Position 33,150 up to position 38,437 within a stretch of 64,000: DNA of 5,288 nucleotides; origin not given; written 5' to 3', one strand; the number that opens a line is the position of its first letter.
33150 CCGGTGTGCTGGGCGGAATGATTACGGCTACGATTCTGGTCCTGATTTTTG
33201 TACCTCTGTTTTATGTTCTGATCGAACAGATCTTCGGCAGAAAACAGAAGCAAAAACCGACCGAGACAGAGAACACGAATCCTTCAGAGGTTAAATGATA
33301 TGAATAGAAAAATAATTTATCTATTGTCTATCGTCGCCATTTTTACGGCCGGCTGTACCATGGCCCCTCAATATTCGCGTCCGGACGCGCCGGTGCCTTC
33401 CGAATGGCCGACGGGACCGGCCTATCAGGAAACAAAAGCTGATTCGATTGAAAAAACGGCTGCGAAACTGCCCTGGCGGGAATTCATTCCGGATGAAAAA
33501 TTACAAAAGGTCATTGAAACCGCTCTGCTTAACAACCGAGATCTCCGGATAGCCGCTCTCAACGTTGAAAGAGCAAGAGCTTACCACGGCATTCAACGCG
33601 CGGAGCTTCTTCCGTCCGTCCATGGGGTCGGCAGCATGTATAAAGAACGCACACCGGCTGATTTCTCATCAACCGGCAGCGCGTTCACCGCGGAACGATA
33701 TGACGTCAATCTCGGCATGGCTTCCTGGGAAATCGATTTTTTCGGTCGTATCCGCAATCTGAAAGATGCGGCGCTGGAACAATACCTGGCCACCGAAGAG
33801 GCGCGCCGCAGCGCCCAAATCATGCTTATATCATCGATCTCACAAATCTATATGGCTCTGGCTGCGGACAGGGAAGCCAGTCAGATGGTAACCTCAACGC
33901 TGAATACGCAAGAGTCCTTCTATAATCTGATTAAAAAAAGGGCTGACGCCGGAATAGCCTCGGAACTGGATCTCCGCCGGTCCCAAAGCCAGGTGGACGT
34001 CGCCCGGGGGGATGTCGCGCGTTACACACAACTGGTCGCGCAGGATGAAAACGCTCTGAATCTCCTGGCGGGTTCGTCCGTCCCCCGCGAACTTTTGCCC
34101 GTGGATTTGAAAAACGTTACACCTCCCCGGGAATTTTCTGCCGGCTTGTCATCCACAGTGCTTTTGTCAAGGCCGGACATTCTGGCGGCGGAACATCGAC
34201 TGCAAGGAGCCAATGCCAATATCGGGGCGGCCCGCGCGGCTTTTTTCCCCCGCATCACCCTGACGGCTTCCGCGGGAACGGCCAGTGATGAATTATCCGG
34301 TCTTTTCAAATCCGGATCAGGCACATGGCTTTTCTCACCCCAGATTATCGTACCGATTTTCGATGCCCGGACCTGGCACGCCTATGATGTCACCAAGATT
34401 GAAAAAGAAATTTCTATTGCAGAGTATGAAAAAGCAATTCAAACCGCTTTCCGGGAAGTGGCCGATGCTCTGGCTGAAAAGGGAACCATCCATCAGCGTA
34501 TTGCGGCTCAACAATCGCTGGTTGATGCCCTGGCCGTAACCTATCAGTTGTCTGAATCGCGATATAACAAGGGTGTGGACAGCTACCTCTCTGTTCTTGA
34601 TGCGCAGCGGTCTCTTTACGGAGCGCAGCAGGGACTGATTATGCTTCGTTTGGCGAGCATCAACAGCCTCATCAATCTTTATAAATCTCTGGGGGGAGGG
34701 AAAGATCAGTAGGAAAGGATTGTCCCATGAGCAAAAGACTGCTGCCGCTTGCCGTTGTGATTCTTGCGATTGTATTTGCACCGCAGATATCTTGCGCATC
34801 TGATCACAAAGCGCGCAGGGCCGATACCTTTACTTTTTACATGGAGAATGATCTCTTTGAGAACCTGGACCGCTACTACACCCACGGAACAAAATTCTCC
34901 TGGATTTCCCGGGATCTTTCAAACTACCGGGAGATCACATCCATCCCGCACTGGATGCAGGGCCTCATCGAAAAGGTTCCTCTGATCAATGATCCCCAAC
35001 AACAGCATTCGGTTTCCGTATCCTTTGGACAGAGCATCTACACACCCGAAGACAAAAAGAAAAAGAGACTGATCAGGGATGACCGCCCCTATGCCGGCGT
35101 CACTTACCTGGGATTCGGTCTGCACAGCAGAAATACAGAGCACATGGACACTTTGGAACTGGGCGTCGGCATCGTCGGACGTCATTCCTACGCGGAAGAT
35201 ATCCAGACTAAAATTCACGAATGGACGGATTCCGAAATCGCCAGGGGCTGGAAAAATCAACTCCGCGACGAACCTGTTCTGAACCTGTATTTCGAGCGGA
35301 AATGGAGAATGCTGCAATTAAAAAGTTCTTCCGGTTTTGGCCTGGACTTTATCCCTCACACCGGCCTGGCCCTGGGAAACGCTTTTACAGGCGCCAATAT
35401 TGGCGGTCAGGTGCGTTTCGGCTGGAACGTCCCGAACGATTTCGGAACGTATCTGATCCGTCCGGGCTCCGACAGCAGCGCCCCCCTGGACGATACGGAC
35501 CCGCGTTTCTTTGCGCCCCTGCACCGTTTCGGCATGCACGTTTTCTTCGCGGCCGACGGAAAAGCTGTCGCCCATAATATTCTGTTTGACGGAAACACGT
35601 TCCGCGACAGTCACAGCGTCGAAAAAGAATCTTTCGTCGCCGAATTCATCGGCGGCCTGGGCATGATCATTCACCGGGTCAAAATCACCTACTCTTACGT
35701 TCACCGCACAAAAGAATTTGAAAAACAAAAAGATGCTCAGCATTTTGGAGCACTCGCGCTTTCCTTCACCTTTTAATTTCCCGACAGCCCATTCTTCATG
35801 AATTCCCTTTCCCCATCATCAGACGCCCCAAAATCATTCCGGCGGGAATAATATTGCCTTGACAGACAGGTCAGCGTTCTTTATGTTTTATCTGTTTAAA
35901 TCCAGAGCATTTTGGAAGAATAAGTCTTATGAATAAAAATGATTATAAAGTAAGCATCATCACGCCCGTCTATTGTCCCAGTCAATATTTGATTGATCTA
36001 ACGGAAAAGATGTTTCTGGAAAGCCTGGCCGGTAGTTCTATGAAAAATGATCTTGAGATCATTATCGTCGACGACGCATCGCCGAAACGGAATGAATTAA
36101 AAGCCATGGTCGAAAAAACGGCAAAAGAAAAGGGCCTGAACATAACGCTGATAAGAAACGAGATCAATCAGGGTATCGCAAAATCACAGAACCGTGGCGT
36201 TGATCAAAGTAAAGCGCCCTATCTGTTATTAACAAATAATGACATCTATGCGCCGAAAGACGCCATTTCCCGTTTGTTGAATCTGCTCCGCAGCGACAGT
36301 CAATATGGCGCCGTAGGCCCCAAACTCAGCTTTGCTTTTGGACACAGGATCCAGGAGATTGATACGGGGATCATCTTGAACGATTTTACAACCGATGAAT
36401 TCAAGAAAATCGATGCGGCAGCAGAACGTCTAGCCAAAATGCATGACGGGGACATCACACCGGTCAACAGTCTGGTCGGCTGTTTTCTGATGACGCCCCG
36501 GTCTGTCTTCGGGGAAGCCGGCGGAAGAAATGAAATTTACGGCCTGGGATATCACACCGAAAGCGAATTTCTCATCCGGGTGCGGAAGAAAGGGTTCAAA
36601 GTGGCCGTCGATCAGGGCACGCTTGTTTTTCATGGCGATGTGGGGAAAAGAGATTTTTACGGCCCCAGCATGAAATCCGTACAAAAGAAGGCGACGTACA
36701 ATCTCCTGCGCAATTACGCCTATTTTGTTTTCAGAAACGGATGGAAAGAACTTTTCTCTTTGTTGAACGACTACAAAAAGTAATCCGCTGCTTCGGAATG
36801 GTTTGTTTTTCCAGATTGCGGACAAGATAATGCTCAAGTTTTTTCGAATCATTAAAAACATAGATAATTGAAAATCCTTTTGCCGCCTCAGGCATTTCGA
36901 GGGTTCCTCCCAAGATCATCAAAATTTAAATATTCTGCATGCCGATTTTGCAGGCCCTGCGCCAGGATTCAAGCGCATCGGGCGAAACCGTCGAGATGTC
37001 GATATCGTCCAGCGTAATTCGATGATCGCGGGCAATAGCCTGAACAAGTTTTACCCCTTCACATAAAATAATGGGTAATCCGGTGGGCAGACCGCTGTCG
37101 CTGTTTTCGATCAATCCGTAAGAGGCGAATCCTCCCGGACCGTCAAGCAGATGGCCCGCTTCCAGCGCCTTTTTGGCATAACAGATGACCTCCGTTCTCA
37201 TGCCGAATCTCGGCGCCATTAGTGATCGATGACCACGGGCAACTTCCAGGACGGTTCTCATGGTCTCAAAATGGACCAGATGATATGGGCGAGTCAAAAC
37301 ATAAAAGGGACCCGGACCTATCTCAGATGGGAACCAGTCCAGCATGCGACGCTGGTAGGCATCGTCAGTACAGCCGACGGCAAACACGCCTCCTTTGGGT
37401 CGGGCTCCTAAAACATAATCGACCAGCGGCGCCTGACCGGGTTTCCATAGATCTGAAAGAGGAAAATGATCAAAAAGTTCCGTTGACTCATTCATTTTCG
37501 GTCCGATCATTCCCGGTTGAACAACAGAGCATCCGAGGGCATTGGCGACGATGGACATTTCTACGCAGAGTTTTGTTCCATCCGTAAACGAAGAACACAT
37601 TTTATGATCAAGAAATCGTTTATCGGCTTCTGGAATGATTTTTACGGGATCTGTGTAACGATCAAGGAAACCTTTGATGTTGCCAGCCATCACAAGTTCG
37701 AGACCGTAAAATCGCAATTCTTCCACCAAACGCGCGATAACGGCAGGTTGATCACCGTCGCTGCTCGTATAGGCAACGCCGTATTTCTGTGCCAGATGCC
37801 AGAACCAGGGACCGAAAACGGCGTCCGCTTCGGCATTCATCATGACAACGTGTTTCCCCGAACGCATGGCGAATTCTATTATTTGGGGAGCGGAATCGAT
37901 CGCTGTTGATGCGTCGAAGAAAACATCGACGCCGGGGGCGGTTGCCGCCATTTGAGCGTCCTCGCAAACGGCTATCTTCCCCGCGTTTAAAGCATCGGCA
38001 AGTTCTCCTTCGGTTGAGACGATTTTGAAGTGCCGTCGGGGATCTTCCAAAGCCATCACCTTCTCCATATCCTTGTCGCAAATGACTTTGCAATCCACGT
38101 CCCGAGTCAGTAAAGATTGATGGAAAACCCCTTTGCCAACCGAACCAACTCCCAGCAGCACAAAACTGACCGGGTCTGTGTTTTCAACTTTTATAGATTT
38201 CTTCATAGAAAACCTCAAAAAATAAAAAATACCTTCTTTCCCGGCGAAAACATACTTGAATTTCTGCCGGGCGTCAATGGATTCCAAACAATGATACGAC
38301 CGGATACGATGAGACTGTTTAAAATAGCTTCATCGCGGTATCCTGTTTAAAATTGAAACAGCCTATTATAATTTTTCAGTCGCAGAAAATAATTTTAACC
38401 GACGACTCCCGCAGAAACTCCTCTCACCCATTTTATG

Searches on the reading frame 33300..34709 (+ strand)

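Call 46: search_protein_families(library=pfam, proteins=[window:33300-34709:+], max_evalue=0.0001)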
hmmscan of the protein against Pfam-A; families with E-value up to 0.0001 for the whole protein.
window:33300-34709:+ (470 aa): 1 family
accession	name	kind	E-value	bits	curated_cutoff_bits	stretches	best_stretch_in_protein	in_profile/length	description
PF02321.23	OEP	-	4.7e-49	167.2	22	2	286-465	7-187/187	Outer membrane efflux protein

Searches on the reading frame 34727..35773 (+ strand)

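Call 46: search_protein_families(library=pfam, proteins=[window:34727-35773:+], max_evalue=0.0001)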
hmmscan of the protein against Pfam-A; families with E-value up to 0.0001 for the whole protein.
window:34727-35773:+ (349 aa): 1 family
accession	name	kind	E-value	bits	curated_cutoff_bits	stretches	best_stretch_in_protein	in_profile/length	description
PF09982.15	LpxR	-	6.3e-106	354.4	26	1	13-349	5-323/323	Outer membrane protein LpxR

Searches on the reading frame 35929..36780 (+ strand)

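Call 46: search_protein_families(library=pfam, proteins=[window:35929-36780:+], max_evalue=0.0001)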
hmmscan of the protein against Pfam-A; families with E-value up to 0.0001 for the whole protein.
window:35929-36780:+ (284 aa): 3 families
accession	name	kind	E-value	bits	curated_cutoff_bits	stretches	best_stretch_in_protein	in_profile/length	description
PF00535.33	Glycos_transf_2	-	2.3e-16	60.6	23.3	1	9-130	1-113/168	Glycosyl transferase family 2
PF10111.15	Glyco_tranf_2_2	-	2.7e-06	27.5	27.3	1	39-230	27-211/276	Glycosyltransferase like family 2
PF13712.12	Glyco_tranf_2_5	-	1.7e-05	25.1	27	1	67-228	25-180/210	Glycosyltransferase like family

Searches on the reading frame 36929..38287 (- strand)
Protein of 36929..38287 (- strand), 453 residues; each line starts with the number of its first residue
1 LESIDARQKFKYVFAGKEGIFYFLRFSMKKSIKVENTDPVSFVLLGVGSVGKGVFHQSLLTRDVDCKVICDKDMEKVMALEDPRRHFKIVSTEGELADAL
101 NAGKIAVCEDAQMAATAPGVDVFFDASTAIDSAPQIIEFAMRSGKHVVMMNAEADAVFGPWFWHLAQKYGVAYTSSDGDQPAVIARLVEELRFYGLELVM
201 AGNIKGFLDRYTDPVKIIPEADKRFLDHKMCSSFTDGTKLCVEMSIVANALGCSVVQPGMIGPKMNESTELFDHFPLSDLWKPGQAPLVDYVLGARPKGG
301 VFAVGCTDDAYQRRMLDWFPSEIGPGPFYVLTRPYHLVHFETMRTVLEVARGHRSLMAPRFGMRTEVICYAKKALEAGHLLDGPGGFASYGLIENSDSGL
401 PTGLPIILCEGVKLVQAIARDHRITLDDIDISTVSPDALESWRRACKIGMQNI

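Call 46: search_protein_families(library=pfam, proteins=[window:36929-38287:-], max_evalue=0.0001)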
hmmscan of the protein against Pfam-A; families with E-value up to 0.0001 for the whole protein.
window:36929-38287:- (453 aa): 1 family
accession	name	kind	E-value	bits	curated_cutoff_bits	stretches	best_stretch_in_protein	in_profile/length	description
PF21135.2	DRL_cat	-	1.5e-35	123.1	27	1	178-342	1-164/164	Oxidoreductase DRL, catalytic domain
